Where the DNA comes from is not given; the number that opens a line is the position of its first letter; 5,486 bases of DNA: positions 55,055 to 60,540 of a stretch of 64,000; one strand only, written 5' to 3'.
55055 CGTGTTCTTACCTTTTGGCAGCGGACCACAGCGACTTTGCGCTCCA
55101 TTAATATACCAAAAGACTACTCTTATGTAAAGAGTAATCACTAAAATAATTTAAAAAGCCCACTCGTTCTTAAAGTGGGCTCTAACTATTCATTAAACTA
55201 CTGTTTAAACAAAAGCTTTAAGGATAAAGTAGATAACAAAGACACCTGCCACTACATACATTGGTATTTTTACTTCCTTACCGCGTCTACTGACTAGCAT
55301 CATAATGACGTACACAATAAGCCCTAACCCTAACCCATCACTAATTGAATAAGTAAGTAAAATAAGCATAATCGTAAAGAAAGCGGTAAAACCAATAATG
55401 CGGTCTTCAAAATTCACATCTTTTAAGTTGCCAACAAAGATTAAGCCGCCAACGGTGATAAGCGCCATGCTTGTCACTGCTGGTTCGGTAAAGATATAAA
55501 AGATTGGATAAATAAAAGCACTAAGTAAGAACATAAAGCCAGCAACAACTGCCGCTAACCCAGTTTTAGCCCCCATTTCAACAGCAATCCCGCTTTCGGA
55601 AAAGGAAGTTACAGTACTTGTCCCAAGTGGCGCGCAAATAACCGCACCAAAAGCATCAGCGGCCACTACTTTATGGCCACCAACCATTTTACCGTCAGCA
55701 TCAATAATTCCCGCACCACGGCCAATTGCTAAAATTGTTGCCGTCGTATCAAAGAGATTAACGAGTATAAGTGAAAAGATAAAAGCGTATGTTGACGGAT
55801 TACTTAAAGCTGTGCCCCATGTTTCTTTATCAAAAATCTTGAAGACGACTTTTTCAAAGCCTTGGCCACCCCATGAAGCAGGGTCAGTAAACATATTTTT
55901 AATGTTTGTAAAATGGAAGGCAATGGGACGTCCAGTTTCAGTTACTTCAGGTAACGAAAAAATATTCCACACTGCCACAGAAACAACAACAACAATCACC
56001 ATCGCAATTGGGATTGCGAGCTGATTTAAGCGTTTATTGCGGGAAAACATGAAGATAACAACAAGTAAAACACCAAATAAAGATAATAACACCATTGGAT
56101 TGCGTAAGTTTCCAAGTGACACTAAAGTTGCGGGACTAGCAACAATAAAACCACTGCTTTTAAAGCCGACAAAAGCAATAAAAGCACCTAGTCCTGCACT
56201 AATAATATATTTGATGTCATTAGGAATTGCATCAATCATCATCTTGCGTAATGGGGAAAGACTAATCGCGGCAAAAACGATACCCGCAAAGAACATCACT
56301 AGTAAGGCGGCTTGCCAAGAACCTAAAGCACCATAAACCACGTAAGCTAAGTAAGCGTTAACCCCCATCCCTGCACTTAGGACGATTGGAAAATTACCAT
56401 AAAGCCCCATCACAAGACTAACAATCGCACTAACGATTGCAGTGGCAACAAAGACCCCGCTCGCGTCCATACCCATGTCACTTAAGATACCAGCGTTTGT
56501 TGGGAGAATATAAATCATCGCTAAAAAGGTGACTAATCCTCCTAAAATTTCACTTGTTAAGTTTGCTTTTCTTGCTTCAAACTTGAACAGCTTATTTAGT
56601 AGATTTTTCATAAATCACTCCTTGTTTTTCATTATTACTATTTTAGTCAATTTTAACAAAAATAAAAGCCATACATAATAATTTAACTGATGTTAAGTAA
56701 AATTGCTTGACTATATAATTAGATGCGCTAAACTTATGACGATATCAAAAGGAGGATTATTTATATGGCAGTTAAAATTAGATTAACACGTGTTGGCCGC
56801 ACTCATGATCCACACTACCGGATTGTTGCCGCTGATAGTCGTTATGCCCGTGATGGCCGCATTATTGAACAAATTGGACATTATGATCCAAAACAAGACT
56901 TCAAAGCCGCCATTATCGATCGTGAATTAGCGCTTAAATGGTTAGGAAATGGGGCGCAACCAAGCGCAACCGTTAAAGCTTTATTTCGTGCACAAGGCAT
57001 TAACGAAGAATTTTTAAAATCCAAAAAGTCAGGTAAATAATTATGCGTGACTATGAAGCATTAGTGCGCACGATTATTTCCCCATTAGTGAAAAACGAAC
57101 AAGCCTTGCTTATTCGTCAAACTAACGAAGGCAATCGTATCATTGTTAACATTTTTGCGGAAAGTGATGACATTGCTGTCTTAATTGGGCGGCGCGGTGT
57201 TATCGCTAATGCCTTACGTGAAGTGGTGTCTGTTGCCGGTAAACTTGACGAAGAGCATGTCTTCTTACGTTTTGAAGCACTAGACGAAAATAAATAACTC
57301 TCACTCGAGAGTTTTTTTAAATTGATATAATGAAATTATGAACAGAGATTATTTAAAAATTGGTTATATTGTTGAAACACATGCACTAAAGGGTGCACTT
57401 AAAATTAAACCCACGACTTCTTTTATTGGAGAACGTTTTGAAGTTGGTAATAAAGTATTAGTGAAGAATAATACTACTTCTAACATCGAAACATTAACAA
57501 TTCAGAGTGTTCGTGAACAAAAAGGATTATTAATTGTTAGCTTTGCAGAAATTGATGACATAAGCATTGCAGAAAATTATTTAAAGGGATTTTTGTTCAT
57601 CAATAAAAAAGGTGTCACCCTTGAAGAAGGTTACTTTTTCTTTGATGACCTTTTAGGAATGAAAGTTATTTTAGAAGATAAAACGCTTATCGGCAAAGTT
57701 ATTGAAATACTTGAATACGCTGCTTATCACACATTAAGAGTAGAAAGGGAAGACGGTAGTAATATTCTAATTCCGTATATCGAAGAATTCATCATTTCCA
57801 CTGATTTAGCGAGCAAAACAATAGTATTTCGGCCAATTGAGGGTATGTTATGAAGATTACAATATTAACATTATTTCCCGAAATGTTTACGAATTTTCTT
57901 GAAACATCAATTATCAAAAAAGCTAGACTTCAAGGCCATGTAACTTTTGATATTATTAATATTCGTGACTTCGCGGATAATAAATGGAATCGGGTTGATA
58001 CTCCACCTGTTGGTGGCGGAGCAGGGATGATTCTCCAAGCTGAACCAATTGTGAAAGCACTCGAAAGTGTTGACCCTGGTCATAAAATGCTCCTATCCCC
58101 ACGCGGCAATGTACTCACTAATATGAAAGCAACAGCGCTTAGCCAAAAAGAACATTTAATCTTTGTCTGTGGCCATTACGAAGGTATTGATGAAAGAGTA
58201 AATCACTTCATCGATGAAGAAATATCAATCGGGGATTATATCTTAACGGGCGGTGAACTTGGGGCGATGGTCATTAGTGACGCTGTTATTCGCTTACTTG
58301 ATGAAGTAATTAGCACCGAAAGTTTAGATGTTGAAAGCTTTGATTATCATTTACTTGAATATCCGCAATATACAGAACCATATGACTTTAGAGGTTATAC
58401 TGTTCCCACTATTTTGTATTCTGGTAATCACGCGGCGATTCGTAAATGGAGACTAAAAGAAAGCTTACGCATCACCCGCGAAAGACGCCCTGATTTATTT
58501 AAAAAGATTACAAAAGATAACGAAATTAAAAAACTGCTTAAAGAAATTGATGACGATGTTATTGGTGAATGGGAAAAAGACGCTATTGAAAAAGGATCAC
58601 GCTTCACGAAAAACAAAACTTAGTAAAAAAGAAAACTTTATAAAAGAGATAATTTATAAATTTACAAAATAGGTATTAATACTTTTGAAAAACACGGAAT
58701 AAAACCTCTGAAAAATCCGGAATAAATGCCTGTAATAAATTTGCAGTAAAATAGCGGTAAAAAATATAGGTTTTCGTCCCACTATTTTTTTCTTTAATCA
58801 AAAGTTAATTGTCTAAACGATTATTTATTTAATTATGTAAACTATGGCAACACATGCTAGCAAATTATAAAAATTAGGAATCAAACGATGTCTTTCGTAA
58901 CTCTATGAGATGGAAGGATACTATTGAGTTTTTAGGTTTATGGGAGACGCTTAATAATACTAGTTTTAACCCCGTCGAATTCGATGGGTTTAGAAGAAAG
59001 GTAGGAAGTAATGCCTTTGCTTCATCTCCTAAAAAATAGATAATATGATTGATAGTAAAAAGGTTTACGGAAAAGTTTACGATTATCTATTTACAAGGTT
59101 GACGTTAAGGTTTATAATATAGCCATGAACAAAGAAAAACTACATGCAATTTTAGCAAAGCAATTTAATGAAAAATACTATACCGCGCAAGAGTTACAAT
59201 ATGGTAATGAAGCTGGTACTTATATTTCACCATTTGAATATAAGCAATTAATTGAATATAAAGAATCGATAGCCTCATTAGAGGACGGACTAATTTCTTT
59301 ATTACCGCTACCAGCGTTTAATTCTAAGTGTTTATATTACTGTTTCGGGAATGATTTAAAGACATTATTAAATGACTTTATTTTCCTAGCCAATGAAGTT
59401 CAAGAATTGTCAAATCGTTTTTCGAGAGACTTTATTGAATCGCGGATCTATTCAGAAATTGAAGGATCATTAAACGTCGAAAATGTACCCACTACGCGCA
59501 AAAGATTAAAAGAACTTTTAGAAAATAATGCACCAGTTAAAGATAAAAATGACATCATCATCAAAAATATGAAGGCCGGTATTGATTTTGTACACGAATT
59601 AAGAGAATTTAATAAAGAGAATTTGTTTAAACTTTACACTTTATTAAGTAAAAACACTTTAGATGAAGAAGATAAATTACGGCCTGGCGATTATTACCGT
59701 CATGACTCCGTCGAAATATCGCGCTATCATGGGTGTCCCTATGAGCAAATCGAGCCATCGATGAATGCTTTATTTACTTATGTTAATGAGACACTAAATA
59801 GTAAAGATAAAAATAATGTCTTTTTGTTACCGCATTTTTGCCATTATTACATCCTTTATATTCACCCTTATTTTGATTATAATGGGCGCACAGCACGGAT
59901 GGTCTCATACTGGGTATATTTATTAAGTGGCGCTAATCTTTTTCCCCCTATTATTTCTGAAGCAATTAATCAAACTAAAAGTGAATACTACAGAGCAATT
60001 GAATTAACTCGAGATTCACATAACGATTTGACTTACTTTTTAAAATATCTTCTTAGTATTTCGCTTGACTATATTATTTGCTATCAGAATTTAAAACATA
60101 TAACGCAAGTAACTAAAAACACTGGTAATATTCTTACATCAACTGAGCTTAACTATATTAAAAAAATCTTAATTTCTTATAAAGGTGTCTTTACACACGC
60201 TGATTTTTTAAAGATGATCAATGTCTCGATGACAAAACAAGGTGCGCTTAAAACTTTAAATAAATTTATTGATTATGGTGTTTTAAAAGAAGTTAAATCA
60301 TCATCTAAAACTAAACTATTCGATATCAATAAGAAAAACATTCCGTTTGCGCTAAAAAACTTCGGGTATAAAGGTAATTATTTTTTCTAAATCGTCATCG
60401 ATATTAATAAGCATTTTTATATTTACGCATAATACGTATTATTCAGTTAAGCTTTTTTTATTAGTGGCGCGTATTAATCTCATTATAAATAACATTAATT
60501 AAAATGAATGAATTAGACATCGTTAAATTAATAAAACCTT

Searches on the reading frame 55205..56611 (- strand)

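Call 58: search_protein_families(library=pfam, proteins=[window:55205-56611:-], max_evalue=0.00001)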
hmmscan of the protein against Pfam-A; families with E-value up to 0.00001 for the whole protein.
window:55205-56611:- (468 aa): 1 family
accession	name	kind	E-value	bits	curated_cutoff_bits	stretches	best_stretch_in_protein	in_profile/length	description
PF00860.26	Xan_ur_permease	-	3.5e-22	79.1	27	1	20-411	2-375/389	Permease family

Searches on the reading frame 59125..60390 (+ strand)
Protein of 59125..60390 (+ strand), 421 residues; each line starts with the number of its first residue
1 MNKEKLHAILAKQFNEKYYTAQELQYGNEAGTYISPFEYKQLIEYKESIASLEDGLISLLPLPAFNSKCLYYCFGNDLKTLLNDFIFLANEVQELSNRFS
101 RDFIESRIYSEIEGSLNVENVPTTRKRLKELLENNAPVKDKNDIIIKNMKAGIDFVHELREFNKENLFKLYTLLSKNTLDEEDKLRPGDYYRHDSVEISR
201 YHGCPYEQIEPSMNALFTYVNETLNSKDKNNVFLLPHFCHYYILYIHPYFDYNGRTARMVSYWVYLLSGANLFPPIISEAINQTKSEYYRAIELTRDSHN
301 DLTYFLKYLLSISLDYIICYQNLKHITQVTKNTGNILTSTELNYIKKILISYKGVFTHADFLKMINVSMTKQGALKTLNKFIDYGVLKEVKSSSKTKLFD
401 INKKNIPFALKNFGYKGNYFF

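Call 58: search_protein_families(library=pfam, proteins=[window:59125-60390:+], max_evalue=0.00001)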
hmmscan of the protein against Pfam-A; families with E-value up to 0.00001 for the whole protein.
window:59125-60390:+ (421 aa): 1 family
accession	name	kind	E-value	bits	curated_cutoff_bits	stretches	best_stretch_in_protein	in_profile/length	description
PF02661.23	Fic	-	3.4e-11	44.3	24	1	162-263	2-91/93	Fic/DOC family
